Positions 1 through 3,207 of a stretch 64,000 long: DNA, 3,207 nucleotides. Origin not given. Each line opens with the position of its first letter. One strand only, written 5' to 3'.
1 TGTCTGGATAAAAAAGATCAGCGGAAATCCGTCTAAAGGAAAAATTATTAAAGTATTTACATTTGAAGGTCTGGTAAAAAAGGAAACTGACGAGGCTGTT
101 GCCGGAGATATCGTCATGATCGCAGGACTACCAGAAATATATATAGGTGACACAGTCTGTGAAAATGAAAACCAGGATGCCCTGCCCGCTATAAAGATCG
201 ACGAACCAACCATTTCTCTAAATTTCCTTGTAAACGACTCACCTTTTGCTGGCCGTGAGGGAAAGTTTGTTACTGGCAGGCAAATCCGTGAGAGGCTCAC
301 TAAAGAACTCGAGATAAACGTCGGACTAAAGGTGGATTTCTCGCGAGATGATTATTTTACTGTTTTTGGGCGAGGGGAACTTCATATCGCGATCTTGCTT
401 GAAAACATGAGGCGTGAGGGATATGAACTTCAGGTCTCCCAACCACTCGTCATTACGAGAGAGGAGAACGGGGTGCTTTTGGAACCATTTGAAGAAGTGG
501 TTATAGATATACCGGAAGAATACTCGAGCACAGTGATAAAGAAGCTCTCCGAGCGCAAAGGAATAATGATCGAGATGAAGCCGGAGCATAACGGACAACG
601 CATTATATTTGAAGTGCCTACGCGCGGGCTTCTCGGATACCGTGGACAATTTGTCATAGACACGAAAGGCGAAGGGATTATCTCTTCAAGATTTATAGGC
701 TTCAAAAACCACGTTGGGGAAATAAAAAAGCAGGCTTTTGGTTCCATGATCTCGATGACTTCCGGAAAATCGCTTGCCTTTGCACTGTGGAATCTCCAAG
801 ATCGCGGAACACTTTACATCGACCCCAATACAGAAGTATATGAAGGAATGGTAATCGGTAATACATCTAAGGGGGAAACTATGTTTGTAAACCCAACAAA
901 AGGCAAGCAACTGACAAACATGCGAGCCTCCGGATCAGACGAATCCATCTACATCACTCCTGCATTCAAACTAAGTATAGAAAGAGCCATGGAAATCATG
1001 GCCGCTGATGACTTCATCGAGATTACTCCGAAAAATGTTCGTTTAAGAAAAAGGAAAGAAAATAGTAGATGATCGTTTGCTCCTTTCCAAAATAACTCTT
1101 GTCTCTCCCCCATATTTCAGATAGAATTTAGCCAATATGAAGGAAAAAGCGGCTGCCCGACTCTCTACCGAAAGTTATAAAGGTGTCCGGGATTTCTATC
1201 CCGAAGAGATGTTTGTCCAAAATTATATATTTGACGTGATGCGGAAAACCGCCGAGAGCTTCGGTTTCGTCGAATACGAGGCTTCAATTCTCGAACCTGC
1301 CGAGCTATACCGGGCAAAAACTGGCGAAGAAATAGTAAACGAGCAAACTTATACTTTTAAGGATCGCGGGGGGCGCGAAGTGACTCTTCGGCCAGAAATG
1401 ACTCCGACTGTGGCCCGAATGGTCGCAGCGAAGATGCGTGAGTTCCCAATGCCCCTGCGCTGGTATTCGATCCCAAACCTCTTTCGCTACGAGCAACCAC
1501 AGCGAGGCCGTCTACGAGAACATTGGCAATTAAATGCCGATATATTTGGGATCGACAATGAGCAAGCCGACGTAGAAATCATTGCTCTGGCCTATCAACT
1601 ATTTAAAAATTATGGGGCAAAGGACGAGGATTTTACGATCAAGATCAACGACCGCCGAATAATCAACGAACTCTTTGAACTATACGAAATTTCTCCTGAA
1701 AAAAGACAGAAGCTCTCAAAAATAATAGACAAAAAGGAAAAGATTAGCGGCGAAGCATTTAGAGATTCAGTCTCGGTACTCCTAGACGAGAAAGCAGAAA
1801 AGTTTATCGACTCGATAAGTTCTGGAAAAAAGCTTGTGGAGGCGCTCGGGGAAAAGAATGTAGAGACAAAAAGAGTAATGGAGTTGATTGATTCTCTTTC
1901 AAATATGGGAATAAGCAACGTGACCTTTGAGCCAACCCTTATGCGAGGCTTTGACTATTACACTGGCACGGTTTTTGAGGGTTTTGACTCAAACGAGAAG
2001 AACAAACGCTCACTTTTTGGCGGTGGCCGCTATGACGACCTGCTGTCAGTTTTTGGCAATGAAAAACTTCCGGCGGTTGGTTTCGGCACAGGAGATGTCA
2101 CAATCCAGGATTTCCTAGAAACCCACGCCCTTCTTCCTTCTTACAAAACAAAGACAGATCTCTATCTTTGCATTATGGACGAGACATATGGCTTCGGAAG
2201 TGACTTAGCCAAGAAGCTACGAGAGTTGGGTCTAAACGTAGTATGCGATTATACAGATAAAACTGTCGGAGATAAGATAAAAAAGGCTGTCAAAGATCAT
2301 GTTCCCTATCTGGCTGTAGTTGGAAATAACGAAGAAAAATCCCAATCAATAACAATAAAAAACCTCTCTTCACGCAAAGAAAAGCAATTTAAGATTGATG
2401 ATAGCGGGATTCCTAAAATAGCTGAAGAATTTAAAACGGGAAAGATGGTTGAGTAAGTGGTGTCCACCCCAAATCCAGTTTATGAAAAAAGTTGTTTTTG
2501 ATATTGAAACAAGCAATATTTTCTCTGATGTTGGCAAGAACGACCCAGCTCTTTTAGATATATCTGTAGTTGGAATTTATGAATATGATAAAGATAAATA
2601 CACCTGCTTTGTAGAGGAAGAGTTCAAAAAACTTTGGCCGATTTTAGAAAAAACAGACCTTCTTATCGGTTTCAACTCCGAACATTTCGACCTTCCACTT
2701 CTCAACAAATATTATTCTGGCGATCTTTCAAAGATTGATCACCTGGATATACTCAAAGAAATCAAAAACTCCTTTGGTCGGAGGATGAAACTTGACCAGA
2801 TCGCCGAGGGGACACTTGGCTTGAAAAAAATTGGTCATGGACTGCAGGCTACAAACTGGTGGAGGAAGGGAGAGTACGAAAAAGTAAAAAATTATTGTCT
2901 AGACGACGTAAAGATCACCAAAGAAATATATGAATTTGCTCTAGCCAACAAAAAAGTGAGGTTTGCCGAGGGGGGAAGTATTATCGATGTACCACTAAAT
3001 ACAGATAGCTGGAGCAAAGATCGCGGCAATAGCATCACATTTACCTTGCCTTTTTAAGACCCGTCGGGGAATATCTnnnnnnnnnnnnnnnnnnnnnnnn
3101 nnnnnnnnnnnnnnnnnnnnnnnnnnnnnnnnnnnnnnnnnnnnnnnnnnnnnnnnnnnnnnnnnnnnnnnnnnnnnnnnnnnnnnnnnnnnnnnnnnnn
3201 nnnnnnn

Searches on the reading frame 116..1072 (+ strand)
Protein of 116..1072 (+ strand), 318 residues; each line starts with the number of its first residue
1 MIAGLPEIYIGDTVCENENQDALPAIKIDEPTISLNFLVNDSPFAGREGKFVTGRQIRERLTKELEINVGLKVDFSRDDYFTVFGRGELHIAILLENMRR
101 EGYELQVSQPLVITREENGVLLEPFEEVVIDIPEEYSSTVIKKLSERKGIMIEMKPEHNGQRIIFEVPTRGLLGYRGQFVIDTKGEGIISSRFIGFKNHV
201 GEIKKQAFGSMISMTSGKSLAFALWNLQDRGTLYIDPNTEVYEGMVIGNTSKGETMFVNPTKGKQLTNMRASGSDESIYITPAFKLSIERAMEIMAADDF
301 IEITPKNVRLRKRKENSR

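Call 53: search_protein_families(library=pfam, proteins=[window:116-1072:+], max_evalue=0.0001)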
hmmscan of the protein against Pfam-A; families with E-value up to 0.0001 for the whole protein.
window:116-1072:+ (318 aa): 2 families
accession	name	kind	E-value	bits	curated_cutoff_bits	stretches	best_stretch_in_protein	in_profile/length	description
PF21018.2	BipA_C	-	5e-40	136.1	23.8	1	209-315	2-108/110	TypA/BipA C-terminal domain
PF00679.30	EFG_C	-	9.2e-21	74.1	27.9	1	120-205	1-87/89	Elongation factor G C-terminus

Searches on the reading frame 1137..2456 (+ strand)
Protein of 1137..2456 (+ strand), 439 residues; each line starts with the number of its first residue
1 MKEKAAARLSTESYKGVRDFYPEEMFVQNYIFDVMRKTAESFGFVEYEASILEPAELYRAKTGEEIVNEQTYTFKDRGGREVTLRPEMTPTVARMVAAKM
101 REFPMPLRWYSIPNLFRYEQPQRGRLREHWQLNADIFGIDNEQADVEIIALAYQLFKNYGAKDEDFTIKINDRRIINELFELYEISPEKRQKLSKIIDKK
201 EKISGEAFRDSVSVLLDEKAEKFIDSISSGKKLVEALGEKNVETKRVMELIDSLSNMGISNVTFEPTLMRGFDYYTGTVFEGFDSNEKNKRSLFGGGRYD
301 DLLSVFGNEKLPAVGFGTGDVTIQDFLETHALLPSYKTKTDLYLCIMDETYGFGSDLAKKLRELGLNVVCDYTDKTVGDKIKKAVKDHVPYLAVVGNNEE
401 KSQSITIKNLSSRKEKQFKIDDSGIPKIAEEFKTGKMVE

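Call 53: search_protein_families(library=pfam, proteins=[window:1137-2456:+], max_evalue=0.0001)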
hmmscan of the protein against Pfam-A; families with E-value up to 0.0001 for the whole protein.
window:1137-2456:+ (439 aa): 3 families
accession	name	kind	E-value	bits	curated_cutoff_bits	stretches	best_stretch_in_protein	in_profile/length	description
PF13393.11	tRNA-synt_His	-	8e-46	157.1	25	1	16-316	1-301/308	Histidyl-tRNA synthetase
PF03129.25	HGTP_anticodon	-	6.4e-12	45.9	21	1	353-422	17-86/94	Anticodon binding domain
PF00587.30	tRNA-synt_2b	-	2.6e-11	44.3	29.3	1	72-236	1-110/179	tRNA synthetase class II core domain (G, H, P, S and T)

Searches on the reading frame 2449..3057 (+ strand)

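Call 53: search_protein_families(library=pfam, proteins=[window:2449-3057:+], max_evalue=0.0001)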
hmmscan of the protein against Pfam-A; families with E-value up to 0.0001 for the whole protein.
window:2449-3057:+ (202 aa): 3 families
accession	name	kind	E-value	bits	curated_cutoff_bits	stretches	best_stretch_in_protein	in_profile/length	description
PF13482.12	RNase_H_2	-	5.1e-10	40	22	1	16-162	2-162/165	RNase_H superfamily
PF01612.26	DNA_pol_A_exo1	-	5.5e-08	33.2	23.6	1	12-162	20-166/173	3'-5' exonuclease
PF10108.15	DNA_pol_B_exo2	-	1.1e-06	28.9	24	0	96-157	104-166/213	Predicted 3'-5' exonuclease related to the exonuclease domain of PolB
